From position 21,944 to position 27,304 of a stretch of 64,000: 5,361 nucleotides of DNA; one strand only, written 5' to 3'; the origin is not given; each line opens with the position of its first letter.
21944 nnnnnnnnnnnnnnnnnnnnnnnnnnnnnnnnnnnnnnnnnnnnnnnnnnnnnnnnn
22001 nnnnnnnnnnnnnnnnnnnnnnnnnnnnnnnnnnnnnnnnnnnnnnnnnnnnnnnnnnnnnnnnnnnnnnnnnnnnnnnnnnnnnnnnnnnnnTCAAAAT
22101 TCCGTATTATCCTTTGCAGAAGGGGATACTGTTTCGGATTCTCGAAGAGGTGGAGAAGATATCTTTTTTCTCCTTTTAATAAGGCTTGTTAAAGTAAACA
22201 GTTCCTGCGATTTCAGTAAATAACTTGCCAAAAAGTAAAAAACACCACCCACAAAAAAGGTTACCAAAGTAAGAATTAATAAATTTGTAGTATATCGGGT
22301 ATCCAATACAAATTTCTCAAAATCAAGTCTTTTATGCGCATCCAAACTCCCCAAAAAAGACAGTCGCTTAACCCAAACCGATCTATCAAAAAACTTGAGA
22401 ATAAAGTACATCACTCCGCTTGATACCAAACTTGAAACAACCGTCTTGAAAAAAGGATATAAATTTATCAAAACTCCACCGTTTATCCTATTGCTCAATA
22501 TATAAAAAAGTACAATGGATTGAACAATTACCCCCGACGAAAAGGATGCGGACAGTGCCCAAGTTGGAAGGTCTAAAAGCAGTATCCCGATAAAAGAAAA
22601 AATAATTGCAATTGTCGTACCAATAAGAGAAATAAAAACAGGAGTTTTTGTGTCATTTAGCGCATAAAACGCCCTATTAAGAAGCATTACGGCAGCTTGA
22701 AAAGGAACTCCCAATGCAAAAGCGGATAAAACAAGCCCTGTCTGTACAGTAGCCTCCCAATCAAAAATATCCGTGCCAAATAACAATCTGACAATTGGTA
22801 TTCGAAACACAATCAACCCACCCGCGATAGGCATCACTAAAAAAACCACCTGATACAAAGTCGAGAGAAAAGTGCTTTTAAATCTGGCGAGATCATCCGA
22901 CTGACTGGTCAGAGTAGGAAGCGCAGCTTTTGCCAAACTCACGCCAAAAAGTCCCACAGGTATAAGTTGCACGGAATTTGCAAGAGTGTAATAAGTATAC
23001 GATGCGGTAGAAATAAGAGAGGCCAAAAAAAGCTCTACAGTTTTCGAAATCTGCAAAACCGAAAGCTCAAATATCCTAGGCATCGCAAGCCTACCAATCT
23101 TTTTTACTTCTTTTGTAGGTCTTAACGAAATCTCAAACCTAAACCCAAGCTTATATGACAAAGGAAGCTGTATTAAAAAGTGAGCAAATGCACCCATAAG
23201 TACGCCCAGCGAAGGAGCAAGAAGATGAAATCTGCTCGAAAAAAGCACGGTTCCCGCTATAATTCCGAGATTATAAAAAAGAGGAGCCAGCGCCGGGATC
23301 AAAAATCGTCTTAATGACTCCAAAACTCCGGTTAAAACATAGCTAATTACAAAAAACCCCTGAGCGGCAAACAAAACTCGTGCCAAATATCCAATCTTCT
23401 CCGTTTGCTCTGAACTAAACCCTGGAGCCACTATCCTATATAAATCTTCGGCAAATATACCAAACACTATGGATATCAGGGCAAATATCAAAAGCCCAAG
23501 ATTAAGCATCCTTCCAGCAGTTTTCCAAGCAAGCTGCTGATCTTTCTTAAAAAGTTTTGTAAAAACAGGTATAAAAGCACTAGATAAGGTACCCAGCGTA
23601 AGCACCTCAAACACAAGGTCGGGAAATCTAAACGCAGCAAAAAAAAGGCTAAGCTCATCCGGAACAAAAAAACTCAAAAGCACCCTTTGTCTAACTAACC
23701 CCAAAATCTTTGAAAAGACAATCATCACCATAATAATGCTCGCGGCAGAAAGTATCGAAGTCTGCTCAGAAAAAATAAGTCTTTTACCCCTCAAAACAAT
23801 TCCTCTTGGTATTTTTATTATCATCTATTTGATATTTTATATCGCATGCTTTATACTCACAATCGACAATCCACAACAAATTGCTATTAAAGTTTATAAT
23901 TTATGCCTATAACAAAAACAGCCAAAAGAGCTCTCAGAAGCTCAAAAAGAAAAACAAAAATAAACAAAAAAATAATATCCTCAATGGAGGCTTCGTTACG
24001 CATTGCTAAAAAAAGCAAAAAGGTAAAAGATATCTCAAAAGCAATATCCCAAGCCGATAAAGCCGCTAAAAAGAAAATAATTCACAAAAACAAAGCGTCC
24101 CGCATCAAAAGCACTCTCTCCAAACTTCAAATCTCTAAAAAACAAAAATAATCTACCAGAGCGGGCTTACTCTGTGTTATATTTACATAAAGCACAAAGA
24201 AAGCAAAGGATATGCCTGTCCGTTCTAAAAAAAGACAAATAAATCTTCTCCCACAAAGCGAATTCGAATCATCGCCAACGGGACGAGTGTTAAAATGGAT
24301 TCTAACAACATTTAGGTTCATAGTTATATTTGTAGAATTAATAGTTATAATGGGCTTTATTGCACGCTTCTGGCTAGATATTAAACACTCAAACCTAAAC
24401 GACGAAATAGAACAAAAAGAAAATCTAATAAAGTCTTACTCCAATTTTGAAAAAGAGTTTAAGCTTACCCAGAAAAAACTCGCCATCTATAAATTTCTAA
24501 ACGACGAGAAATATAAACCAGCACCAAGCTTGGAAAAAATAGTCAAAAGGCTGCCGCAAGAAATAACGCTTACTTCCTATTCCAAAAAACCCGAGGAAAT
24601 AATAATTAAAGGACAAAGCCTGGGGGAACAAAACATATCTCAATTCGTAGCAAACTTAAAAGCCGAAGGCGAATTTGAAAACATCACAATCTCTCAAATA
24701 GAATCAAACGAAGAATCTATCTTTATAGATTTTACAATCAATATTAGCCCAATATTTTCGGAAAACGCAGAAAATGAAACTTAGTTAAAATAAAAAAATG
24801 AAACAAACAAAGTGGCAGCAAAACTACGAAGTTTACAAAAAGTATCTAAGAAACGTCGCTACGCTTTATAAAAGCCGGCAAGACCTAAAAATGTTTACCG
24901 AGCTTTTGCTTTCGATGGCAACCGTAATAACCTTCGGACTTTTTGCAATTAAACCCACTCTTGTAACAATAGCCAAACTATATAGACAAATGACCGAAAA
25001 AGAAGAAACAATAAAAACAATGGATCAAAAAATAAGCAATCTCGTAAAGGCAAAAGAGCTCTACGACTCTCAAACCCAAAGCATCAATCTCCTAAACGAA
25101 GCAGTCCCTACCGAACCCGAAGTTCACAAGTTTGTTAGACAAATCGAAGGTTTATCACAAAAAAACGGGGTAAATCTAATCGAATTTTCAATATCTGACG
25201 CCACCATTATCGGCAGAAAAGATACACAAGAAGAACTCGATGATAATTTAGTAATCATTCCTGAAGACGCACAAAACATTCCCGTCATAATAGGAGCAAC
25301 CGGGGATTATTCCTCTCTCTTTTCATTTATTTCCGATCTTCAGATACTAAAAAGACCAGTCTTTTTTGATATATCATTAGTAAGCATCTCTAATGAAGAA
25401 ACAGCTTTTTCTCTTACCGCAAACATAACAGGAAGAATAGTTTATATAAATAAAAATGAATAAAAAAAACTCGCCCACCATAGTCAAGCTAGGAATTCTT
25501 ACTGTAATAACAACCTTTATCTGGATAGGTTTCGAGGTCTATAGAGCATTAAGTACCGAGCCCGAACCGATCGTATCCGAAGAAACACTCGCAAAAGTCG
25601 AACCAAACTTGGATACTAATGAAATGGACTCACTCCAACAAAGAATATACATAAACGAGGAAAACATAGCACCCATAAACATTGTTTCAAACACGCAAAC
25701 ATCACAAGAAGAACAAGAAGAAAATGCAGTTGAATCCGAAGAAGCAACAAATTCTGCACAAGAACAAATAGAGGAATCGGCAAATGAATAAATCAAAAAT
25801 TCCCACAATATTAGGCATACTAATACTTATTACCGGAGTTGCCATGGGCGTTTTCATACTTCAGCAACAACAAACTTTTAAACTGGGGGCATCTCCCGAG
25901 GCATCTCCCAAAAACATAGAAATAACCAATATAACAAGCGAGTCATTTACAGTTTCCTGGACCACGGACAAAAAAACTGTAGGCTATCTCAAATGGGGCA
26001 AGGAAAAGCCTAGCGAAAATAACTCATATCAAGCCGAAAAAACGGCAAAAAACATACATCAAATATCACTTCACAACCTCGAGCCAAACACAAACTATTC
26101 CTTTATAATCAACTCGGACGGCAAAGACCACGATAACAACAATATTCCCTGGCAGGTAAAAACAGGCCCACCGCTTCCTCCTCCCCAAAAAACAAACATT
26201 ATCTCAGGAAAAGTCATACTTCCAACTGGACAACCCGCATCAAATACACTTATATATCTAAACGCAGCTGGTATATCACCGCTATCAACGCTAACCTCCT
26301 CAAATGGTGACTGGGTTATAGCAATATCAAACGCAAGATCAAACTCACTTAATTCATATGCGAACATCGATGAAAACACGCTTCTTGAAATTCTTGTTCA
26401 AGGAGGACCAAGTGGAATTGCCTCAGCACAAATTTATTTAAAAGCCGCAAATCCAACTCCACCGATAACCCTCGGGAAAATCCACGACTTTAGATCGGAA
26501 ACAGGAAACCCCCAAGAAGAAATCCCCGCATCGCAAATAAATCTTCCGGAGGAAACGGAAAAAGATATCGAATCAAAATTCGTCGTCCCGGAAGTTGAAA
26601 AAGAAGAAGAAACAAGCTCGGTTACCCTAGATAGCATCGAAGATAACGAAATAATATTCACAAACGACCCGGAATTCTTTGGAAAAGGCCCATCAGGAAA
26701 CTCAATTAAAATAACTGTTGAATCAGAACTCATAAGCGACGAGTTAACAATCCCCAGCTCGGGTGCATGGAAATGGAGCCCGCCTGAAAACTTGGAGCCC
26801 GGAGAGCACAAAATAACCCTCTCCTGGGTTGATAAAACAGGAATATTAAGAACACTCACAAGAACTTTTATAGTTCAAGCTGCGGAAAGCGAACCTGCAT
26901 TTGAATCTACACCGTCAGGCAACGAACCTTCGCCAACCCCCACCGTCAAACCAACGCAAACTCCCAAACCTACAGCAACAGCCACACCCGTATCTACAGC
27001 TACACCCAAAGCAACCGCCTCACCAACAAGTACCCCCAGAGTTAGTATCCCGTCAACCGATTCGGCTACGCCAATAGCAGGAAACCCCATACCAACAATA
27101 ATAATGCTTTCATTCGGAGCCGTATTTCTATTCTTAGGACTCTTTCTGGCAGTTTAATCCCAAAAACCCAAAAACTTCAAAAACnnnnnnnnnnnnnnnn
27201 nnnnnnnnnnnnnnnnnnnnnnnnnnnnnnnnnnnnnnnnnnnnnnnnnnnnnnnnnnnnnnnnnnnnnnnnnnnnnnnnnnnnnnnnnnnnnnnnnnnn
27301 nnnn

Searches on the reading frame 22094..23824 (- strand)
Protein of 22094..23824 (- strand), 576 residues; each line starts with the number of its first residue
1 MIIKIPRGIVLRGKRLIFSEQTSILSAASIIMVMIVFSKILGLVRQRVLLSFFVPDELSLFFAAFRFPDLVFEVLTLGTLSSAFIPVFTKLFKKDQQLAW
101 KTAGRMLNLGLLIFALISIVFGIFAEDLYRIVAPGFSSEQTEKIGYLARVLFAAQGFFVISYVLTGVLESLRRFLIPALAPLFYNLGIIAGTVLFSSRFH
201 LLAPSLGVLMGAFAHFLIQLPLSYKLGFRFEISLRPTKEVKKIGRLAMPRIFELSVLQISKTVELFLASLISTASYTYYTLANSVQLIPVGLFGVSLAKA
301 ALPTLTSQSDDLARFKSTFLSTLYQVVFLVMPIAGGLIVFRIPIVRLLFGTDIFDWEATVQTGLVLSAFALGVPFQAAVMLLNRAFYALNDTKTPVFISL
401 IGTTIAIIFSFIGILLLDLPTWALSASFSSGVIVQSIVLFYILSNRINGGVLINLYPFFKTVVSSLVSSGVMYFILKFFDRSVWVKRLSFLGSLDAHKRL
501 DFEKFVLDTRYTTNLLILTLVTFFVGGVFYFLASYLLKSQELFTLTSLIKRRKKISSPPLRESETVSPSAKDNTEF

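Call 15: search_protein_families(library=pfam, proteins=[window:22094-23824:-], max_evalue=0.01)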
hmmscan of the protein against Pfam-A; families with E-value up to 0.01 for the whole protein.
window:22094-23824:- (576 aa): 4 families
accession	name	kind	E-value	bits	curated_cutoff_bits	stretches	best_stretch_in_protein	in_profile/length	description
PF03023.19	MurJ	-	4.6e-67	227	27.4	1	59-482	12-439/451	Lipid II flippase MurJ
PF13440.11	Polysacc_synt_3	-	1.3e-12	48.1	23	1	222-351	159-286/293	Polysaccharide biosynthesis protein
PF06570.16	DUF1129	-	0.0016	18.5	29.1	1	89-200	100-197/207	Protein of unknown function (DUF1129)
PF01554.23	MatE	-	0.0053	16.9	24.9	1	250-412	2-161/161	MatE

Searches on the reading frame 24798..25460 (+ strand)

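Call 15: search_protein_families(library=pfam, proteins=[window:24798-25460:+], max_evalue=0.01)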
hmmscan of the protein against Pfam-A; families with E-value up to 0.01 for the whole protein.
window:24798-25460:+ (221 aa): 1 family
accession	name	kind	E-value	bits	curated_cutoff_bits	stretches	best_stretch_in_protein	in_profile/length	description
PF04350.18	PilO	-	2.6e-06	28.1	22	1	60-200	3-127/145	Pilus assembly protein, PilO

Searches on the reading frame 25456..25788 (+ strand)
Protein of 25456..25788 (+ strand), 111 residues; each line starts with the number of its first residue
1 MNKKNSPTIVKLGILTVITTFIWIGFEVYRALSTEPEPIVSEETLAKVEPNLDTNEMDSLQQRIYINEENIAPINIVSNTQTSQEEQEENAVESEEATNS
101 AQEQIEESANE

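Call 15: search_protein_families(library=pfam, proteins=[window:25456-25788:+], max_evalue=0.01)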
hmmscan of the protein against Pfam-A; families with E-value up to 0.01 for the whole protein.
window:25456-25788:+ (111 aa): 0 families

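Call 83: search_protein_families(library=ncbifam, proteins=[window:25456-25788:+], max_evalue=1)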
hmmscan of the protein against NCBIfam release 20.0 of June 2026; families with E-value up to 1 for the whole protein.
window:25456-25788:+ (111 aa): 1 family
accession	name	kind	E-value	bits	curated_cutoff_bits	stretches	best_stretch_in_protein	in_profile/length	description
NF003645.0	PRK05286.1-2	equivalog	0.031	13.1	366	1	41-97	210-263/359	quinone-dependent dihydroorotate dehydrogenase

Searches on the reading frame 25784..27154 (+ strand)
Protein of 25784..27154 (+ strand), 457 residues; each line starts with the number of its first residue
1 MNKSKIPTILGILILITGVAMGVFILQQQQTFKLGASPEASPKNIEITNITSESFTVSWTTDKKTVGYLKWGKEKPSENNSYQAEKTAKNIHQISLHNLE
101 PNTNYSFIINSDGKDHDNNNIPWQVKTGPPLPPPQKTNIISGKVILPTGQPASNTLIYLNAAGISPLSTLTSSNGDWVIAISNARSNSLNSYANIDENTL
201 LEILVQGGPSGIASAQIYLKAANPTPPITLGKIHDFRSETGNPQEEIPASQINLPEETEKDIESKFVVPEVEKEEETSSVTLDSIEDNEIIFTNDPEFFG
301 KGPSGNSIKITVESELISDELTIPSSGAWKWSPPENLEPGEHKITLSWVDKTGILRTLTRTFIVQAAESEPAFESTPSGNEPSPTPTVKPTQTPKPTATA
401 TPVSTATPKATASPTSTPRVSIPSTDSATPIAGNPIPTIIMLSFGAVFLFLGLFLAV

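Call 4: search_protein_families(library=ncbifam, proteins=[window:25784-27154:+], max_evalue=1)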
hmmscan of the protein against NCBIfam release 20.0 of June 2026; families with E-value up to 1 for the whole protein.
window:25784-27154:+ (457 aa): 2 families
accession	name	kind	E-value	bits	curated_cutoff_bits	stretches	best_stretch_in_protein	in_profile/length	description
NF040520.1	Ig_like_BLP2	equivalog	0.0072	14.5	750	1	287-366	531-609/730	Ig-like repeat protein Blp2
NF046001.1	SecDF_plasm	equivalog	0.039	12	500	1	2-121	538-652/878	protein translocase subunit SecDF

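Call 5: search_protein_families(library=pfam, proteins=[window:25784-27154:+], max_evalue=1)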
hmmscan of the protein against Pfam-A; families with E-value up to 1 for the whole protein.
window:25784-27154:+ (457 aa): 7 families
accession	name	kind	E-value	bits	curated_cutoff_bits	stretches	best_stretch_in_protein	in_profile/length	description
PF16656.11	Pur_ac_phosph_N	-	6.1e-09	36.8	30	1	45-114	6-83/93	Purple acid Phosphatase, N-terminal domain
PF19077.6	Big_13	-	5.1e-07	30.6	27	1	287-359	20-94/102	Bacterial Ig-like domain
PF00041.27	fn3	-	3.8e-06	27.4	25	1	41-110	2-67/84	Fibronectin type III domain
PF13620.12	CarboxypepD_reg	-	0.007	17.1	32.3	1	140-180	2-43/82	Carboxypeptidase regulatory-like domain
PF11381.13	DUF3185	-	0.012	15.9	25.3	1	9-37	2-30/59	Protein of unknown function (DUF3185)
PF22986.3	Fn3_ELFN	-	0.061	13.7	27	1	84-120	41-77/85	ELFN1/ELFN2, fibronectin type-III domain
PF19779.4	DUF6264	-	0.11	13.1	31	1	384-449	20-87/183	Family of unknown function (DUF6264)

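Call 9: find_homologous_proteins(query=window:25784-27154:+)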
Query window:25784-27154:+ (457 aa): 612 proteins with E <= 0.001 among 8000 candidates; the best 120 are listed.
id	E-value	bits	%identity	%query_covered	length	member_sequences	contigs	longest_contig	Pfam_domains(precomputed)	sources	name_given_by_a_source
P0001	1.7e-275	932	93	100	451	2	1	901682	PF00041.28,PF19077.7,PF16656.12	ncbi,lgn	-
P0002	7.5e-148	511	54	96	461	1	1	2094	PF13620.13,PF00041.28,PF19077.7,PF16656.12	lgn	-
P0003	9.6e-142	491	53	99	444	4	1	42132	PF17963.8,PF13620.13,PF00041.28,PF19077.7,PF16656.12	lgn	-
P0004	1.1e-140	488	49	99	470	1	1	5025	PF00041.28,PF19077.7,PF16656.12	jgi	-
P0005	4.2e-140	486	52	99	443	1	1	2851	PF17963.8,PF00041.28,PF19077.7,PF16656.12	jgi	-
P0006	3.2e-137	476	49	100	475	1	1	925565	PF00041.28,PF19077.7,PF16656.12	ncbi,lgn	-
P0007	2.0e-131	457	51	82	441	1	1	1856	PF00041.28,PF19077.7,PF16656.12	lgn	-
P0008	1.0e-130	455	55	82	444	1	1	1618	PF00041.28,PF19077.7,PF16656.12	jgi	jgi:hypothetical protein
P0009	9.1e-129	449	45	99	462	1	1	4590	PF13620.13,PF00041.28,PF19077.7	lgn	-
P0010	1.2e-128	448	53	82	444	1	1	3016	PF00041.28,PF19077.7,PF16656.12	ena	-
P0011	1.0e-127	445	50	100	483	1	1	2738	PF00041.28,PF19077.7,PF16656.12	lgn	-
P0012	9.0e-127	442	50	100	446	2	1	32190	PF00041.28,PF19077.7,PF16656.12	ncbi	-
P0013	9.2e-127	442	53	82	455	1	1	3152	PF00041.28,PF19077.7,PF16656.12,PF17936.8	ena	-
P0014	2.9e-126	440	49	100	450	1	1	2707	PF13620.13,PF19077.7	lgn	-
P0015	7.9e-126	439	50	100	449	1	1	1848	PF00041.28,PF19077.7,PF16656.12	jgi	-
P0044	1.6e-120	421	53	83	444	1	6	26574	PF00041.28,PF19077.7,PF16656.12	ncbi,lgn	ncbi:MAG: Ig-like domain-containing protein [Microgenomates group bacterium]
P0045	2.3e-120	421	46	100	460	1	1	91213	PF00041.28,PF19077.7,PF16656.12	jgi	jgi:hypothetical protein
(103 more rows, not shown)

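Call 44: search_protein_families(library=ncbifam, proteins=[P0044], max_evalue=10)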
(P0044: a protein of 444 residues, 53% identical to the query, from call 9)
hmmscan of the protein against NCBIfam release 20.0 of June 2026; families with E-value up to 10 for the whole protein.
P0044 (444 aa): 7 families
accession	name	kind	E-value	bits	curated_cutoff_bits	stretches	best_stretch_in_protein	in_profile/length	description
NF033510.3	Ca_tandemer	repeat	1.8e-09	37.8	50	2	293-353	30-93/96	Ca2+-stabilized repeat-containing adhesin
NF040520.1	Ig_like_BLP2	equivalog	7.1e-08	31.1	750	2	293-364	537-607/730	Ig-like repeat protein Blp2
NF058648.1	ECF_sub_HI1622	equivalog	0.25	11.3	100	1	139-192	25-78/180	NikL family nickel/cobalt ECF transporter subunit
NF053819.1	EF0750_LPXTG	subfamily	0.59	10.7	47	1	380-441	44-101/105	EF2685/EF0750 family sortase-dependent surface protein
TIGR01167.1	LPXTG_anchor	domain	2.5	8.9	15.9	0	421-441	10-30/34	LPXTG cell wall anchor domain-containing protein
NF037973.1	metallo_SslE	exception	4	4.6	3000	1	380-407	61-88/1519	lipoprotein metalloprotease SslE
NF033186.1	internalin_K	exception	7.6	4.8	1100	1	380-405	515-540/604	class 1 internalin InlK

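Call 66: find_encoding_contigs(protein=P0006, flank=8000, max_places=1)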
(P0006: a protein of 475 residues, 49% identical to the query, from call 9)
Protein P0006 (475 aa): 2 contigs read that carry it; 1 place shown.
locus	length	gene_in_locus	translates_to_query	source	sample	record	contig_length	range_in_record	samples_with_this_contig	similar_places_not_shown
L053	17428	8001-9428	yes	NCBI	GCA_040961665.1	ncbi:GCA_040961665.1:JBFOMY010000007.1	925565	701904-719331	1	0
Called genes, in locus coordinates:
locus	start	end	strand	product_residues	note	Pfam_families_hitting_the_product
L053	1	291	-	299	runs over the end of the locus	PF00226:DnaJ, PF01556:DnaJ_C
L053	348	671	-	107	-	-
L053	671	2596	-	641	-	PF00012:HSP70, PF06723:MreB_Mbl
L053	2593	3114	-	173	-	-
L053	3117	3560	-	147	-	PF01025:GrpE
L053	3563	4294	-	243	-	PF01628:HrcA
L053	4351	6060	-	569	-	PF03023:MurJ, PF13440:Polysacc_synt_3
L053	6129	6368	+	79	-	PF01649:Ribosomal_S20p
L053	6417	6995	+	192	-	PF05137:PilN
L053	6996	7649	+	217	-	-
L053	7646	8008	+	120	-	-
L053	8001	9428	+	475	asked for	PF00041:fn3 (weak), PF16656:Pur_ac_phosph_N (weak), PF19077:Big_13 (weak)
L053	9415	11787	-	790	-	PF02366:PMT, PF13231:PMT_2, PF16192:PMT_4TMC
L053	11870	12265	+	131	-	PF00072:Response_reg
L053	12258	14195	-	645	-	PF10060:DUF2298 (weak)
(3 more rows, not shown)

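Call 67: find_encoding_contigs(protein=P0045, flank=8000, max_places=1)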
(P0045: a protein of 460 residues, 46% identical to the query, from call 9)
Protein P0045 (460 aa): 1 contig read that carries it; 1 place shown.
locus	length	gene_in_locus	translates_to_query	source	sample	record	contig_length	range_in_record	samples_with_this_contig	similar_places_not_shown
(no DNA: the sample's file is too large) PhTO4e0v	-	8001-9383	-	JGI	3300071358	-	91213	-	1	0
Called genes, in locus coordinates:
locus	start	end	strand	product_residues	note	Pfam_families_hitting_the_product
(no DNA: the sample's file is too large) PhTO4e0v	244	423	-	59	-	-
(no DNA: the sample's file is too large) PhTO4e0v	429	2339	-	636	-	PF00012:HSP70, PF06723:MreB_Mbl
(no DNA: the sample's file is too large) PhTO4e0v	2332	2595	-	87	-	-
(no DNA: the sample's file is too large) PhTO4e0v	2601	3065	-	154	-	PF01025:GrpE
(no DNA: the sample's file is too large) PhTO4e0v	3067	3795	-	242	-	PF01628:HrcA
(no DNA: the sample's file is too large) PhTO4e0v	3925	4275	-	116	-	-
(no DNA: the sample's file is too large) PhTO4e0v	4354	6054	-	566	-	PF03023:MurJ, PF13440:Polysacc_synt_3 (weak)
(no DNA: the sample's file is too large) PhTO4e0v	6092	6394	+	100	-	PF01649:Ribosomal_S20p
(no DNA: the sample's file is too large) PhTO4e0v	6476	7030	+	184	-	PF05137:PilN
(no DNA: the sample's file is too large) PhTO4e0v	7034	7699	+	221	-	-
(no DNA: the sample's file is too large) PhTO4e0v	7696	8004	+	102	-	-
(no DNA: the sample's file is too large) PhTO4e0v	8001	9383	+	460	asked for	PF00041:fn3 (faint), PF16656:Pur_ac_phosph_N (weak), PF19077:Big_13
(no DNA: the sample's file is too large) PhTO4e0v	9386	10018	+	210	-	-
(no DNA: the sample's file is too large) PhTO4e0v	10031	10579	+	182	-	-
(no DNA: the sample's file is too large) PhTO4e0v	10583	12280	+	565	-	-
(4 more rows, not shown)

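Call 73: predict_structure(alignment_id=A5)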
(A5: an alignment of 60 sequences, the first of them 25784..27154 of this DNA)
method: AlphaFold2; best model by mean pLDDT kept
length: 457 residues; sequences in the alignment: 60
mean_pLDDT: 77.9   pTM: 0.52
mean pLDDT of the five models: 77.9, 77.4, 76.7, 75.8, 75.4
residues with pLDDT >= 90: 234; 70-90: 91; 50-70: 29; < 50: 103
segments of 3 or more residues with pLDDT < 50: 250-289, 368-428
pLDDT, mean of each block of 10 residues (from residue 1): 63 93 80 66 97 98 96 89 94 98 97 92 95 93 98 98 97 97 97 96 97 97 96 96 62 43 40 33 38 75 89 88 91 85 86 81 63 32 38 36 36 39 45 81 94 91
secondary structure, 60 per line:
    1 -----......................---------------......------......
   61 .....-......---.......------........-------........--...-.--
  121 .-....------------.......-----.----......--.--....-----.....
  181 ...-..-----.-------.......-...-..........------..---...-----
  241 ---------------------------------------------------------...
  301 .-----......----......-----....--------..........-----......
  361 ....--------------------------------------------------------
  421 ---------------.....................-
elements in order: H6-27 E43-48 E55-65 E67-72 E79-82 E89-96 E104-111 E114-116 E123-126 E139-145 E156-161 E167-170 E176-180 E200-206 E212-218 E233-235 E298-301 E307-312 E317-322 E328-331 E340-349 E355-364 H436-456

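Call 76: fold_search(model_id=the predicted structure, library=pdb)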
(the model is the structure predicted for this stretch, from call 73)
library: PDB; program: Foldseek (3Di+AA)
matches with E <= 10: 1593; with E <= 0.001: 230
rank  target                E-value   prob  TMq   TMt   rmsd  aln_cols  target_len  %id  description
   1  5e53_B                5.0e-08  1.00  0.15  0.22  23.2       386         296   12  Crystal structure of chicken CNTN1 FN1-FN3 domains (released 2016-08-31)
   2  5n47_D                1.2e-07  1.00  0.16  0.24  24.8       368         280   16  Structure of Anticalin N7E in complex with the three-domain fragment Fn7B8 of human oncofetal fibronectin (released 2018-02-14)
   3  6x3a                  2.7e-07  1.00  0.16  0.24  27.8       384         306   12  Crystal structure of the FN4-FN6 domains of human PTPRD (released 2021-05-26)
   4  6xay_A                2.8e-07  1.00  0.16  0.26  22.8       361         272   11  Structure of a fragment of human fibronectin containing the 10th, 11th and 12th type III domains (released 2021-06-09)
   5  7y6e_A                3.0e-07  1.00  0.18  0.37  14.4       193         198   16  Crystal structure of sDscam FNIII23 domains, isoform Beta2v6 (released 2023-05-24)
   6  5n47_F                3.0e-07  1.00  0.16  0.24  23.9       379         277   14  Structure of Anticalin N7E in complex with the three-domain fragment Fn7B8 of human oncofetal fibronectin (released 2018-02-14)
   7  5e53_C                4.1e-07  1.00  0.16  0.24  22.3       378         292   12  Crystal structure of chicken CNTN1 FN1-FN3 domains (released 2016-08-31)
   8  6xay_B                4.5e-07  1.00  0.15  0.24  23.2       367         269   10  Structure of a fragment of human fibronectin containing the 10th, 11th and 12th type III domains (released 2021-06-09)
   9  5e53_D                4.8e-07  1.00  0.16  0.23  22.9       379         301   12  Crystal structure of chicken CNTN1 FN1-FN3 domains (released 2016-08-31)
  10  4gh7_B                5.1e-07  1.00  0.15  0.23  24.5       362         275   13  Crystal structure of Anticalin N7A in complex with oncofetal fibronectin fragment Fn7B8 (released 2012-12-26)
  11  7y6e_B                5.3e-07  1.00  0.18  0.38  14.3       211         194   14  Crystal structure of sDscam FNIII23 domains, isoform Beta2v6 (released 2023-05-24)
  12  7y6e_E                5.6e-07  1.00  0.18  0.38  13.3       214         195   17  Crystal structure of sDscam FNIII23 domains, isoform Beta2v6 (released 2023-05-24)
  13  7y6e_C                7.0e-07  1.00  0.18  0.37  13.5       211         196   15  Crystal structure of sDscam FNIII23 domains, isoform Beta2v6 (released 2023-05-24)
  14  3t1w                  7.8e-07  1.00  0.15  0.19  23.5       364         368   12  Structure of the four-domain fragment Fn7B89 of oncofetal fibronectin (released 2012-03-21)
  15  6xay_C                9.6e-07  1.00  0.13  0.21  23.5       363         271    9  Structure of a fragment of human fibronectin containing the 10th, 11th and 12th type III domains (released 2021-06-09)
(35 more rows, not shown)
